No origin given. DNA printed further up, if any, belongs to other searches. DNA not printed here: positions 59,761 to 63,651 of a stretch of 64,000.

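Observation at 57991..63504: Orphan 'evolved' VgrG: spike protein fused to a ~1200-aa VasX-like membrane-disrupting effector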

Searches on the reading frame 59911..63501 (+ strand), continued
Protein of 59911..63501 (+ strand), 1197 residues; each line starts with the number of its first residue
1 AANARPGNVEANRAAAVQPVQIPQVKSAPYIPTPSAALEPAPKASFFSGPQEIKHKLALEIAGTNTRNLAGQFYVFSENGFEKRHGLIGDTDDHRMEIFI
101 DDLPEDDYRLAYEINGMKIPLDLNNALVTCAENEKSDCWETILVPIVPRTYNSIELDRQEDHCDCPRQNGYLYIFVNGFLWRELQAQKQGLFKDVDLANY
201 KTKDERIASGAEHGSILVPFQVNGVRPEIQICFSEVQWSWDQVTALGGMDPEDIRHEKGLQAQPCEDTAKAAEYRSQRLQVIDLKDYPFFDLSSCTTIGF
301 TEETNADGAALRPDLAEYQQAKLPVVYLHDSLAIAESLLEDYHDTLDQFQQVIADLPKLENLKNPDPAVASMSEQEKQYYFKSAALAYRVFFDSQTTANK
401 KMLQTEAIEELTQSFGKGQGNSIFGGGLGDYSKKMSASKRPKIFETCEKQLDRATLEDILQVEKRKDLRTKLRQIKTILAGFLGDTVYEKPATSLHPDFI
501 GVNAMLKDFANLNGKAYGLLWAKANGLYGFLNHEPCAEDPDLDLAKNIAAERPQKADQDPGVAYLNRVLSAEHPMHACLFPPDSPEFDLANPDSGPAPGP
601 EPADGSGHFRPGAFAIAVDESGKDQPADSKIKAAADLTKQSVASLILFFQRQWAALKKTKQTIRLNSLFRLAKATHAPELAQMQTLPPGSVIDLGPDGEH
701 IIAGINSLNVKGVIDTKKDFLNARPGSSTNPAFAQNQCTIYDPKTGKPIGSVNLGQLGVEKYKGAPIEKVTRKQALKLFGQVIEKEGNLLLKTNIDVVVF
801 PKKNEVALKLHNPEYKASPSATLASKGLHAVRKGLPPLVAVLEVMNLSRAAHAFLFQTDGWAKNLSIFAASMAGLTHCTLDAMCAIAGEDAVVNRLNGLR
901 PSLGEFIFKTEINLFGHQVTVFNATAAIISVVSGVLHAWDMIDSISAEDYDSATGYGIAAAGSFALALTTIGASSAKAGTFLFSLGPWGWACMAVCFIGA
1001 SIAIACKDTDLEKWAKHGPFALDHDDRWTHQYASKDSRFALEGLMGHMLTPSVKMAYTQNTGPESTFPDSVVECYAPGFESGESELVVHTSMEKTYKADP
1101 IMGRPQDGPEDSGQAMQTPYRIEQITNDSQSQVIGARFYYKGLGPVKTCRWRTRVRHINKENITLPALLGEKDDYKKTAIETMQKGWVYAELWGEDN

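Call 41: search_protein_families(library=pfam, proteins=[L013:5061-5501:+, L013:5505-6671:+, L013:6661-7734:+, L013:7710-8792:+, L013:8785-9906:+, L010:9159-9746:+, L009:6035-6643:+, L007:9156-9773:+, L037:6052-7251:+, L013:12933-14039:+], max_evalue=0.01)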
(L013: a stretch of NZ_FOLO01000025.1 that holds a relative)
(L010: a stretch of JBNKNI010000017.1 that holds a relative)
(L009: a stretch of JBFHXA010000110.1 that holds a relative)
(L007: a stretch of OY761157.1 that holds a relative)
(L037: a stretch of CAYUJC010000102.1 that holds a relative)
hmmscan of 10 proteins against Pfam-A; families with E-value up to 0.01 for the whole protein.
L013:5061-5501:+ (147 aa): 2 families
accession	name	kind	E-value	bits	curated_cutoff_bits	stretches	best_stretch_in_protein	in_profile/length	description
PF10106.14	DUF2345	-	0.00019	21.7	30.7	1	89-127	81-119/151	Uncharacterized protein conserved in bacteria (DUF2345)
PF12059.13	DUF3540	-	0.005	17.2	27.9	1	59-135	33-108/199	Protein of unknown function (DUF3540)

L013:5505-6671:+ (389 aa): 0 families

L013:6661-7734:+ (358 aa): 1 family
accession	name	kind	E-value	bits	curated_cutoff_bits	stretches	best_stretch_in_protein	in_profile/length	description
PF09937.14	DUF2169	-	1.1e-51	176.5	25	1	22-322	3-294/294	Uncharacterized protein conserved in bacteria (DUF2169)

L013:7710-8792:+ (361 aa): 0 families

L013:8785-9906:+ (374 aa): 2 families
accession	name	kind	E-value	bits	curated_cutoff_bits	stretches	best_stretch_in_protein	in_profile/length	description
PF13665.11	Tox-PAAR-like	-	1.7e-38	131.5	31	1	191-293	5-107/108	Toxin PAAR-like domain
PF05488.18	PAAR_motif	-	0.0013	19.3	27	0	222-284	15-61/70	PAAR motif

L010:9159-9746:+ (196 aa): 2 families
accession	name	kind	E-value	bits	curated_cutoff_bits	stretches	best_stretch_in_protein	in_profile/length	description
PF13665.11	Tox-PAAR-like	-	3.2e-38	130.6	31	1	26-128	5-107/108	Toxin PAAR-like domain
PF05488.18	PAAR_motif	-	0.00035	21.2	27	0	57-119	15-61/70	PAAR motif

L009:6035-6643:+ (203 aa): 2 families
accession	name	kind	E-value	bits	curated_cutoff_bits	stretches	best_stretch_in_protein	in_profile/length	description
PF13665.11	Tox-PAAR-like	-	9.9e-33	112.9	31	1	41-144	4-107/108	Toxin PAAR-like domain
PF05488.18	PAAR_motif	-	0.0054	17.4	27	0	116-138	12-34/70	PAAR motif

L007:9156-9773:+ (206 aa): 2 families
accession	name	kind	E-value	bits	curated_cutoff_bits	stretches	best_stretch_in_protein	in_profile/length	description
PF13665.11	Tox-PAAR-like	-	2.2e-39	134.3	31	1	50-153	4-107/108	Toxin PAAR-like domain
PF05488.18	PAAR_motif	-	5.1e-07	30.3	27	1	82-144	15-61/70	PAAR motif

L037:6052-7251:+ (400 aa): 0 families

L013:12933-14039:+ (369 aa): 0 families

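Call 48: find_encoding_contigs(protein=P0002, flank=10000, max_places=2)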
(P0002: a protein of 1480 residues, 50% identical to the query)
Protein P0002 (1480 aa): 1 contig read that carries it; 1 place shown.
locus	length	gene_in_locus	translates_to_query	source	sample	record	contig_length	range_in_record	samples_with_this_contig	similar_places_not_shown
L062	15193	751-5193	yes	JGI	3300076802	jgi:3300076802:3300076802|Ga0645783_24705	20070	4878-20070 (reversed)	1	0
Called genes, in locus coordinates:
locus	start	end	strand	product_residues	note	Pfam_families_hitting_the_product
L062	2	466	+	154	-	?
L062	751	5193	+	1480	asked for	PF05954:Phage_GPD, PF04717:Phage_base_V, PF20093:DUF6484 (faint), PF22178:Gp5_trimer_C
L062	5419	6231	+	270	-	-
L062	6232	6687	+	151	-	-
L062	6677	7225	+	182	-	-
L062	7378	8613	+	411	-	PF01740:STAS, PF13466:STAS_2 (faint), PF02405:MlaE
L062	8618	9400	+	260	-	PF00005:ABC_tran, PF13304:AAA_21 (weak)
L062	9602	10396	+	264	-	-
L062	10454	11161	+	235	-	PF03886:ABC_trans_aux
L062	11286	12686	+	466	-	PF00342:PGI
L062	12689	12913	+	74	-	PF00342:PGI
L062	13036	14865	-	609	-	PF21185:RecD_N, PF00580:UvrD-helicase (weak), PF13086:AAA_11 (weak), PF13245:AAA_19, PF13604:AAA_30, PF18335:SH3_13, PF01443:Viral_helicase1, PF13538:UvrD_C_2, +2 more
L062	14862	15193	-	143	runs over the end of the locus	PF12705:PDDEXK_1 (weak)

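Call 49: find_encoding_contigs(protein=P0005, flank=10000, max_places=2)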
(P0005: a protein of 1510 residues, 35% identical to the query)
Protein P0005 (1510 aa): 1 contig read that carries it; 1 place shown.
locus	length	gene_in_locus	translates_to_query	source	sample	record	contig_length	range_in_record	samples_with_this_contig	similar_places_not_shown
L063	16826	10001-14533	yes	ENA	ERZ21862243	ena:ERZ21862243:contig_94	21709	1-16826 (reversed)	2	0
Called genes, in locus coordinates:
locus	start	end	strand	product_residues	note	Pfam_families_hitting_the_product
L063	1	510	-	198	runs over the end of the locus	PF10050:DUF2284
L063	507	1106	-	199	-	PF01558:POR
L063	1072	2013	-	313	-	PF02775:TPP_enzyme_C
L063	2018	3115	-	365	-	PF01855:POR_N, PF02780:Transketolase_C, PF17147:PFOR_II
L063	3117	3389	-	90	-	PF13484:Fer4_16 (faint), PF14697:Fer4_21 (faint), PF25160:LdpA_Fe-S-bd (faint), PF12837:Fer4_6 (weak), PF13237:Fer4_10 (weak), PF00037:Fer4 (weak), PF12838:Fer4_7, PF13187:Fer4_9 (weak), +1 more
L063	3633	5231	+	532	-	PF00903:Glyoxalase, PF01738:DLH (weak), PF00326:Peptidase_S9 (faint)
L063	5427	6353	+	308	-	-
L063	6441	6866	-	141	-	PF08241:Methyltransf_11, PF08242:Methyltransf_12 (weak), PF13489:Methyltransf_23, PF13649:Methyltransf_25 (weak)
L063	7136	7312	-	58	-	-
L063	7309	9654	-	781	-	PF00122:E1-E2_ATPase, PF00702:Hydrolase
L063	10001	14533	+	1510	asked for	PF05954:Phage_GPD, PF04717:Phage_base_V, PF22178:Gp5_trimer_C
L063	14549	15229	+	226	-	-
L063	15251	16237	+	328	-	-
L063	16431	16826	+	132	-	?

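Call 50: find_encoding_contigs(protein=P0011, flank=10000, max_places=2)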
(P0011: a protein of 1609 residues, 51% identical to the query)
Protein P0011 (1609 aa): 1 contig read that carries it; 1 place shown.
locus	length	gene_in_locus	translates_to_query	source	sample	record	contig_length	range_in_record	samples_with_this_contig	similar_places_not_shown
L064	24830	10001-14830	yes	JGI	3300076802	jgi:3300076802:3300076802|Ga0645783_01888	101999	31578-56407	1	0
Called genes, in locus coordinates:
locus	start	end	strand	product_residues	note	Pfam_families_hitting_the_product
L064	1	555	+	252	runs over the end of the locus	PF06271:RDD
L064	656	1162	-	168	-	PF03168:LEA_2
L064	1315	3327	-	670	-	PF05170:AsmA, PF05359:DUF748, PF13116:YhdP, PF05170:AsmA, PF13116:YhdP (weak)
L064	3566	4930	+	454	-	PF05496:RuvB_N, PF13191:AAA_16 (faint), PF00004:AAA, PF16193:AAA_assoc_2, PF12002:MgsA_C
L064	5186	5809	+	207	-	-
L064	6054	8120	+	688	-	PF20968:MASE8, PF00512:HisKA, PF02518:HATPase_c, PF00072:Response_reg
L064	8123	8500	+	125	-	PF00072:Response_reg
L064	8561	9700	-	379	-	PF00089:Trypsin, PF13365:Trypsin_2, PF13180:PDZ_2 (weak), PF17820:PDZ_6 (faint)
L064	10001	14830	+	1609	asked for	PF05954:Phage_GPD, PF04717:Phage_base_V, PF20093:DUF6484 (faint), PF22178:Gp5_trimer_C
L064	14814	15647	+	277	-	PF20455:DUF6708 (faint)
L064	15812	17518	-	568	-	PF01266:DAO (faint), PF07992:Pyr_redox_2, PF13450:NAD_binding_8 (faint), PF13738:Pyr_redox_3, PF00070:Pyr_redox, PF02852:Pyr_redox_dim, PF00581:Rhodanese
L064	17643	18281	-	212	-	PF01174:SNO, PF03575:Peptidase_S51, PF07685:GATase_3 (weak)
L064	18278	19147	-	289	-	PF01680:SOR_SNZ, PF05690:ThiG (weak)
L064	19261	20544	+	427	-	PF00392:GntR, PF00155:Aminotran_1_2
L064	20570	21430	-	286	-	PF01790:LGT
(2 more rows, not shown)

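Call 55: predict_structure(alignment_id=A1)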
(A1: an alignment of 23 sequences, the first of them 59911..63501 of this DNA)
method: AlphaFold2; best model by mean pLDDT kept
length: 1197 residues; sequences in the alignment: 23
mean_pLDDT: 70.9   pTM: 0.63
mean pLDDT of the five models: 70.9, 70.0, 68.7, 65.7, 65.0
residues with pLDDT >= 90: 230; 70-90: 516; 50-70: 191; < 50: 260
segments of 3 or more residues with pLDDT < 50: 1-50, 398-402, 415-439, 625-663, 691-803, 1098-1112
pLDDT, mean of each block of 10 residues (from residue 1): 27 29 28 32 37 82 77 90 88 85 90 89 88 84 93 88 91 96 92 92 88 90 92 94 93 84 88 94 82 72 82 81 88 94 93 91 82 90 88 60 52 46 38 42 80 91 88 92 91 89 93 84 81 79 57 62 82 85 73 64 88 78 45 42 46 45 56 66 54 42 34 37 38 35 39 32 32 38 36 32 50 62 62 63 70 62 74 76 72 76 78 73 79 83 77 85 81 59 61 77 78 89 87 84 84 79 63 86 86 61 39 70 80 86 66 87 74 64 76 59
secondary structure, 60 per line:
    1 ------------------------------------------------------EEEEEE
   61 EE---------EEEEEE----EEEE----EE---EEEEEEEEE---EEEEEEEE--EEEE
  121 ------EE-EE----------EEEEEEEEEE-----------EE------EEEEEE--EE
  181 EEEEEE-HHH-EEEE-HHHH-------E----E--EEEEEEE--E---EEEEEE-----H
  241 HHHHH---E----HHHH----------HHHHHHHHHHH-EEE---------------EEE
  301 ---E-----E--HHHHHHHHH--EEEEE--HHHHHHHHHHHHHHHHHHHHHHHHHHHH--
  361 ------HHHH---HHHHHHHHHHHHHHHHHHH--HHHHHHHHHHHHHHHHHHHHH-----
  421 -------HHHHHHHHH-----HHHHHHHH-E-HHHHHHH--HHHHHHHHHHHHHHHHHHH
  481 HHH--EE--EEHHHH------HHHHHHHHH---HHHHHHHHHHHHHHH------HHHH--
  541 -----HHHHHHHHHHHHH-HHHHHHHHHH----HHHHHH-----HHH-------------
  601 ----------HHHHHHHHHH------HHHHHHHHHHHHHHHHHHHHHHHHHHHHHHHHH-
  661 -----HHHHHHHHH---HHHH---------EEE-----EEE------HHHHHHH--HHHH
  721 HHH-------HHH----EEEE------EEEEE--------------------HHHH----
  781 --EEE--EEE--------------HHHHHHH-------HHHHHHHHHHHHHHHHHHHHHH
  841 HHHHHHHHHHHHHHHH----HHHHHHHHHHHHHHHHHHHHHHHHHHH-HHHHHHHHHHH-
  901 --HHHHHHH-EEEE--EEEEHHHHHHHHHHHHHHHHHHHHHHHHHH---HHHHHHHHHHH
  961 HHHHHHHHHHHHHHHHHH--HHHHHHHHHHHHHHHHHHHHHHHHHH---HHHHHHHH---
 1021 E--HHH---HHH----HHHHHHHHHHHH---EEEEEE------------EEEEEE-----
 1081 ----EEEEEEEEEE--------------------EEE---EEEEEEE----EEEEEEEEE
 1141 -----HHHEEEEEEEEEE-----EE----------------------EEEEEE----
elements in order (helices of 4 or more, strands of 3 or more residues): E55-62 E72-77 E82-85 E95-103 E107-114 E117-120 E142-151 E171-176 E179-186 E192-195 H197-200 E216-222 E229-234 H240-245 H254-257 H268-278 E280-282 E298-300 H313-321 E324-328 H331-358 H367-370 H374-392 H395-415 H428-436 H442-449 H453-459 H462-483 H492-495 H502-510 H514-528 H535-538 H546-558 H560-569 H574-579 H611-620 H627-659 H666-674 H678-681 E691-693 E699-701 H708-714 H717-723 E738-741 E748-752 H773-776 E783-785 E788-790 H805-811 H819-856 H861-887 H889-899 H903-909 E911-914 E917-920 H921-946 H950-978 H981-1006 H1010-1017 H1037-1048 E1052-1057 E1070-1075 E1085-1094 E1115-1117 E1121-1127 E1132-1140 E1149-1158 E1188-1193
